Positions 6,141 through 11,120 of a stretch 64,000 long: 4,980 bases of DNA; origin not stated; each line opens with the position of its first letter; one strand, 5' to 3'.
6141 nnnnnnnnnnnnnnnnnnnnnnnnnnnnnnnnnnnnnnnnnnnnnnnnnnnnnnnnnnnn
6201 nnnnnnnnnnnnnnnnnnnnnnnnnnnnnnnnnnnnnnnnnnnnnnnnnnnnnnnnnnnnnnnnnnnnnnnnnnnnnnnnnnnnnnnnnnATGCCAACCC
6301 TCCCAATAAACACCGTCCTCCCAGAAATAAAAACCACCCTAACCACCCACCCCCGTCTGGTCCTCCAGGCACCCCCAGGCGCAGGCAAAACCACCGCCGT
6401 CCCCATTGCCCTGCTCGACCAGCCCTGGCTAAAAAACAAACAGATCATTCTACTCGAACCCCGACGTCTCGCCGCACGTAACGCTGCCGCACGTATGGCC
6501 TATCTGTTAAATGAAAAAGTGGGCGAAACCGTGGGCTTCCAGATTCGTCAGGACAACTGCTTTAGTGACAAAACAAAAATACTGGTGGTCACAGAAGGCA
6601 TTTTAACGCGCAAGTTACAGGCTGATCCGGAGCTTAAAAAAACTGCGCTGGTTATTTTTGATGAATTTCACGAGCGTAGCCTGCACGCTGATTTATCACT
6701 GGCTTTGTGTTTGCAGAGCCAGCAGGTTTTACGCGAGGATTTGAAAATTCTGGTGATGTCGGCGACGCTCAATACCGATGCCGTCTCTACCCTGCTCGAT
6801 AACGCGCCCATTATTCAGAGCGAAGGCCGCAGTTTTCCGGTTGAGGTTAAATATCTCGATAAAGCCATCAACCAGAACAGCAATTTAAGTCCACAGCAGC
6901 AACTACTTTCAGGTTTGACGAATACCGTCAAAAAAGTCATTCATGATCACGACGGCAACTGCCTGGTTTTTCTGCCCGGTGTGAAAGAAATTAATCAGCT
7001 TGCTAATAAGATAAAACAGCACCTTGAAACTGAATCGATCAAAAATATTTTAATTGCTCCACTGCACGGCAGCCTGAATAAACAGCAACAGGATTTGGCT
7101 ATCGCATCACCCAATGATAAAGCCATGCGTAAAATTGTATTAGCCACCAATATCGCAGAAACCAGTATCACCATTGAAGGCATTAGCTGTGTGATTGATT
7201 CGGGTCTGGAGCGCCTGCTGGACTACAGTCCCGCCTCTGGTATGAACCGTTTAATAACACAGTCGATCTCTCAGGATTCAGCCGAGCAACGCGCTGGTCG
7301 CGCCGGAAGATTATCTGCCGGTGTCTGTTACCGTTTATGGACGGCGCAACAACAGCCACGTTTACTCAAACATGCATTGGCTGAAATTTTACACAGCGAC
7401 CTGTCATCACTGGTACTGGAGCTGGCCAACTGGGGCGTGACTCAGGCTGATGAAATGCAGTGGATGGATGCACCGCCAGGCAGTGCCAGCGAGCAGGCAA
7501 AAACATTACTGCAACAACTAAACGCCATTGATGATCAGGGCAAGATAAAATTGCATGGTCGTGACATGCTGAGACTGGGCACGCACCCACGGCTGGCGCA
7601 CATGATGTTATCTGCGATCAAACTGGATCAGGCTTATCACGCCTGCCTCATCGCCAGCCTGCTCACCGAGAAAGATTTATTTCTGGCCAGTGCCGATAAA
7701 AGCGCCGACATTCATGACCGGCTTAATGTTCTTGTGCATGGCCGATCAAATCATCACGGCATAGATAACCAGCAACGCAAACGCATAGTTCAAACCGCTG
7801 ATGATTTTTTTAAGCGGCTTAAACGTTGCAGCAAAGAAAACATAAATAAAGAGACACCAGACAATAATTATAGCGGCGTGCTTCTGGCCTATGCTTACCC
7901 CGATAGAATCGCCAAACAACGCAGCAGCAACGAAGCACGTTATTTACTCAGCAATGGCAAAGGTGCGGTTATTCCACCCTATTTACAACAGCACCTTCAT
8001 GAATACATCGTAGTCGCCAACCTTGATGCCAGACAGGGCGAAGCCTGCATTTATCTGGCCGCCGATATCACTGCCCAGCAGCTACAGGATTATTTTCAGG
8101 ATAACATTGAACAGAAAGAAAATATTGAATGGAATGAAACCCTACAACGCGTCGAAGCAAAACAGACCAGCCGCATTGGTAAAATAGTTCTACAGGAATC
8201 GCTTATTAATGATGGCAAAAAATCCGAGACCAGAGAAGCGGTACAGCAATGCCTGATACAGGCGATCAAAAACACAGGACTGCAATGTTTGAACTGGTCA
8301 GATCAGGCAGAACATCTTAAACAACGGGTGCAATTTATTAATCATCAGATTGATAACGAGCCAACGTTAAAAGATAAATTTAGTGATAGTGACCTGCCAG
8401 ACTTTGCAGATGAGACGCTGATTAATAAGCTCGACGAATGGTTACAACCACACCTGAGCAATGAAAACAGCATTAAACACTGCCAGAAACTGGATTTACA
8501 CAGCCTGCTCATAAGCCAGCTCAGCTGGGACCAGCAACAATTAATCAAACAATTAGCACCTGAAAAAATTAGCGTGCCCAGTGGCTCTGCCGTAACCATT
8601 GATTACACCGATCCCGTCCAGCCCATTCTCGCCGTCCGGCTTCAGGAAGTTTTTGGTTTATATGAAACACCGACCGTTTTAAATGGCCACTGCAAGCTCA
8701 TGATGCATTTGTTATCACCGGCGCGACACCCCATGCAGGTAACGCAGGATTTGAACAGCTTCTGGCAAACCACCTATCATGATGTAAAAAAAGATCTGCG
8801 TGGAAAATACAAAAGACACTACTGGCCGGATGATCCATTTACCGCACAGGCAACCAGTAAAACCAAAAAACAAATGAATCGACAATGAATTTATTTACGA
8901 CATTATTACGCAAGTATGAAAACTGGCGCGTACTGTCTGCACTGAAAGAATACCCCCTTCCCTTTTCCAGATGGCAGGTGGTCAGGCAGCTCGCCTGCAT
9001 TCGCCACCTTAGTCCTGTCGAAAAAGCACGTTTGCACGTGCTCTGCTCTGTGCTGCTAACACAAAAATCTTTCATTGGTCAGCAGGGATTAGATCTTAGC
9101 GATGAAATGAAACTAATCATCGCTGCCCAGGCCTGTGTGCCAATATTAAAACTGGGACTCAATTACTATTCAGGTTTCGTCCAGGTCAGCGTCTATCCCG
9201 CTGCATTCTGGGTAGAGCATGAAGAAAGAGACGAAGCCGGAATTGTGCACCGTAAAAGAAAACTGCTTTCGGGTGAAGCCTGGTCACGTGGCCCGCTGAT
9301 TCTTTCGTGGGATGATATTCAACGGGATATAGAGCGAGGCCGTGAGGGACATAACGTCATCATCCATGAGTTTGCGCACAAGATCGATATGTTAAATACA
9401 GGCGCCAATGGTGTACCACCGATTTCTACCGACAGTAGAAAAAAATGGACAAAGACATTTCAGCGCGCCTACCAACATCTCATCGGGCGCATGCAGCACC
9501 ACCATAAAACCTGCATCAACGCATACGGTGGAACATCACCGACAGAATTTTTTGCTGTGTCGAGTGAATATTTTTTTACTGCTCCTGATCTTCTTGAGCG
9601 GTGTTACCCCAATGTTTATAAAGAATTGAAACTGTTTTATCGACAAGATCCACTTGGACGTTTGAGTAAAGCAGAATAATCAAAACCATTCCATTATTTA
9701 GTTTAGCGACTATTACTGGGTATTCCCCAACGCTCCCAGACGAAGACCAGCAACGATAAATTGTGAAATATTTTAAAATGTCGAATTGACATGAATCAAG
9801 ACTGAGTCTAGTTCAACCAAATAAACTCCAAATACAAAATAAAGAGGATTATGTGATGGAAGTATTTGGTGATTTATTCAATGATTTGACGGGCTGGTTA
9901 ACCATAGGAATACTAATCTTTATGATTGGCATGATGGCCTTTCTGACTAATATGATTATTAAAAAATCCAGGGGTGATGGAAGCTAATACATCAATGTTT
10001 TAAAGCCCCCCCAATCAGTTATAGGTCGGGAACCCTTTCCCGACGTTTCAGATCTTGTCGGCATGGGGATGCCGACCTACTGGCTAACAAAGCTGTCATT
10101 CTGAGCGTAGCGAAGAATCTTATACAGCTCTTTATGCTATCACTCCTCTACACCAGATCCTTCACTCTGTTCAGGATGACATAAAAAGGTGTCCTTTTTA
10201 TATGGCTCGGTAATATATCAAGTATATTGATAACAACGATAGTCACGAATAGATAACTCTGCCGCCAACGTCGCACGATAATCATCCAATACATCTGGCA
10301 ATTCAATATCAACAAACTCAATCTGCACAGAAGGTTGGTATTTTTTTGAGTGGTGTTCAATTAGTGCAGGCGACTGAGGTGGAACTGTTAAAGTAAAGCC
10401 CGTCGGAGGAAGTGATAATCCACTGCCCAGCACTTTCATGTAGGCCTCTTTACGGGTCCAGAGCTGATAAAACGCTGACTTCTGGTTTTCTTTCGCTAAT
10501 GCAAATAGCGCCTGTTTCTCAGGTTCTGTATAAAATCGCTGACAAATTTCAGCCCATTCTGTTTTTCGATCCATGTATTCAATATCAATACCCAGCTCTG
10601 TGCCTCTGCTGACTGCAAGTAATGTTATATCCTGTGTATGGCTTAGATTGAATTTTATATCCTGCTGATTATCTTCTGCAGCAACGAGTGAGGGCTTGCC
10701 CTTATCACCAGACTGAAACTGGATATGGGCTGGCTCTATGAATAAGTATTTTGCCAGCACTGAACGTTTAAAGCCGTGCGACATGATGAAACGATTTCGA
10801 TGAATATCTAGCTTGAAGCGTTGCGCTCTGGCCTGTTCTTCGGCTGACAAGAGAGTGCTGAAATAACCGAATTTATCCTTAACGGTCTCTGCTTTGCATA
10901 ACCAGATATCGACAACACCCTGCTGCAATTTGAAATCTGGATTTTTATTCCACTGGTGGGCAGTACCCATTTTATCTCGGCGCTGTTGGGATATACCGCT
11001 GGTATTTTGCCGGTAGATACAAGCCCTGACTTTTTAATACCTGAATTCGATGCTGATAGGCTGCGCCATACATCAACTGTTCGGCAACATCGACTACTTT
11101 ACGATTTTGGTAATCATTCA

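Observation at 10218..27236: PUFA-synthase-type cluster with non-canonical layout: no pfaB, the acyltransferase domain is fused inside the PfaC-like subunit, and pfaE is in-operon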

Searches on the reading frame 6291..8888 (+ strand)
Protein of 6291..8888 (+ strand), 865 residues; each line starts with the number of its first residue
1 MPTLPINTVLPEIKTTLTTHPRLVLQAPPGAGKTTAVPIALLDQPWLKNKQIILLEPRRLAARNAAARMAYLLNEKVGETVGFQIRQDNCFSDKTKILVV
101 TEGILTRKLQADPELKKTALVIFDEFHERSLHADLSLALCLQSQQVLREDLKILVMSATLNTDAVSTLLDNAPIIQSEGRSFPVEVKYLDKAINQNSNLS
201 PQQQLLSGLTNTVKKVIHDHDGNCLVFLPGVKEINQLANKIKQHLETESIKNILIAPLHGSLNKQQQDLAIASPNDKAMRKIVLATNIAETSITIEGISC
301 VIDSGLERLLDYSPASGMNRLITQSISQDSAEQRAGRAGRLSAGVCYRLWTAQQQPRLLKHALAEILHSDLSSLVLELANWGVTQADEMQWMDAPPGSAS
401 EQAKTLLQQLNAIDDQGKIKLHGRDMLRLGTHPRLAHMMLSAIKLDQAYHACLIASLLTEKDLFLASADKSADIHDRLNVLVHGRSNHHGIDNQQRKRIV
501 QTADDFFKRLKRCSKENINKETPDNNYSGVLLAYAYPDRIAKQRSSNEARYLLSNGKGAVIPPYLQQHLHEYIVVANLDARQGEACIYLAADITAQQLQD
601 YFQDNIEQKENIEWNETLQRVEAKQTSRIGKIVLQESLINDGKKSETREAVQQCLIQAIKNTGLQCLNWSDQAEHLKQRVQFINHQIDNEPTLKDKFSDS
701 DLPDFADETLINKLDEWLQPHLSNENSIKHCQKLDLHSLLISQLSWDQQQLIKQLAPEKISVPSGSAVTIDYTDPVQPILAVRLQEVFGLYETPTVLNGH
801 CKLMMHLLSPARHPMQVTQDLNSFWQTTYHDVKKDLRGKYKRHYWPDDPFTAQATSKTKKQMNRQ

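Call 9: search_protein_families(library=ncbifam, proteins=[window:6291-8888:+], max_evalue=0.00001)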
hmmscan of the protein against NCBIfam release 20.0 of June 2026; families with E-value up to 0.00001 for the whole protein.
window:6291-8888:+ (865 aa): 7 families
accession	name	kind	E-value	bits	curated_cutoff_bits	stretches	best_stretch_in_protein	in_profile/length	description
TIGR01970.1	DEAH_box_HrpB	equivalog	4.2e-299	994.6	546.15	1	4-861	1-824/825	ATP-dependent helicase HrpB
NF008662.0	PRK11664.1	equivalog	9.1e-255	847.8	1053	1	1-862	1-812/813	ATP-dependent helicase HrpB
TIGR01967.1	DEAH_box_HrpA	equivalog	4.6e-92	309.5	722.75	1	4-463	66-518/1284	ATP-dependent RNA helicase HrpA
NF008348.1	PRK11131.1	equivalog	6.4e-85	285.4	1400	1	3-473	66-530/1287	ATP-dependent RNA helicase HrpA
NF002251.0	PRK01172.1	equivalog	1.8e-08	33.1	891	1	23-248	40-263/674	ATP-dependent DNA helicase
NF008394.0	PRK11192.1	equivalog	2.3e-08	33.3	507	1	24-308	44-326/441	ATP-dependent RNA helicase SrmB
TIGR01587.1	cas3_core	equivalog_domain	2.1e-07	30.4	102.45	0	23-96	2-77/358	CRISPR-associated helicase Cas3'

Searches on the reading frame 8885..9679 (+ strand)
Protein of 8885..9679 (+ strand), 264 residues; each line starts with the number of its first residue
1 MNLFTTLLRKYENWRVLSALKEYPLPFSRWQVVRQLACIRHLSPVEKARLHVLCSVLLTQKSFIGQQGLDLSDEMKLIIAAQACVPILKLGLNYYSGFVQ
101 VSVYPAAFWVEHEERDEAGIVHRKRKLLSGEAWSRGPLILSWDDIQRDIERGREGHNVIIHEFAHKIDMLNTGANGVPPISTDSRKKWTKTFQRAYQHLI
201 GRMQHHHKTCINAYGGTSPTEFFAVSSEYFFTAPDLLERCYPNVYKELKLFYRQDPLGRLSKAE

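Call 9: search_protein_families(library=ncbifam, proteins=[window:8885-9679:+], max_evalue=0.00001)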
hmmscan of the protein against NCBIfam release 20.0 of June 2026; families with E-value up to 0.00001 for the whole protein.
window:8885-9679:+ (264 aa): 1 family
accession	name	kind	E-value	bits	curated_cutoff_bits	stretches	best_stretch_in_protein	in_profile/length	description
NF011939.0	PRK15410.1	equivalog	5.6e-60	202.9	400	1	28-263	17-253/265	DgsA anti-repressor MtfA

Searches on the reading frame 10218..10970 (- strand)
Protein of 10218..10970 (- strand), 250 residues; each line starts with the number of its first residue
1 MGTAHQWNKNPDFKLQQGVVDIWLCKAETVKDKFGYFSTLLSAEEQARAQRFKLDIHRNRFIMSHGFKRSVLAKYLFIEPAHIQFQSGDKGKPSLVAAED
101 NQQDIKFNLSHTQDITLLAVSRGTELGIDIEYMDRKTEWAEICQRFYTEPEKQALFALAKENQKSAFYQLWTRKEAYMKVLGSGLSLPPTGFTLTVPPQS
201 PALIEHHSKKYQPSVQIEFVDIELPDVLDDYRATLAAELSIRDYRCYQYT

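Call 3: search_protein_families(library=pfam, proteins=[window:10218-10970:-], max_evalue=0.001)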
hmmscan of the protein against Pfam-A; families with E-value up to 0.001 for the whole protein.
window:10218-10970:- (250 aa): 2 families
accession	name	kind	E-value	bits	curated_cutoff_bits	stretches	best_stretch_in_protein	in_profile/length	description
PF01648.25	ACPS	-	3.7e-19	69.2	25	1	126-235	2-110/111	4'-phosphopantetheinyl transferase superfamily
PF22624.1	AASDHPPT_N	-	3.4e-11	43.7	27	1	31-120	7-97/100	4'-phosphopantetheinyl transferase, N-terminal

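Call 4: search_protein_families(library=ncbifam, proteins=[window:10218-10970:-], max_evalue=0.001)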
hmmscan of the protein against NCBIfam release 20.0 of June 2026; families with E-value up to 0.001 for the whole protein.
window:10218-10970:- (250 aa): 4 families
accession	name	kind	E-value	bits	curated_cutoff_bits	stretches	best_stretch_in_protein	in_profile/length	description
NF042922.1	4PPT_HetI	equivalog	1.3e-44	152.3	370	1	5-186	3-184/235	4'-phosphopantetheinyl transferase HetI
NF007676.0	PRK10351.1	equivalog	1.2e-17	64.2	174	1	84-182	50-144/195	4'-phosphopantetheinyl transferase AcpT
NF047349.1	4PPT_AusB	equivalog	9.7e-15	54.5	225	1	72-186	52-153/205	aureusimine biosynthesis 4'-phosphopantetheinyl transferase AusB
TIGR00556.1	pantethn_trn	domain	3e-09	37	45.35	1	125-187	4-70/128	phosphopantetheine--protein transferase domain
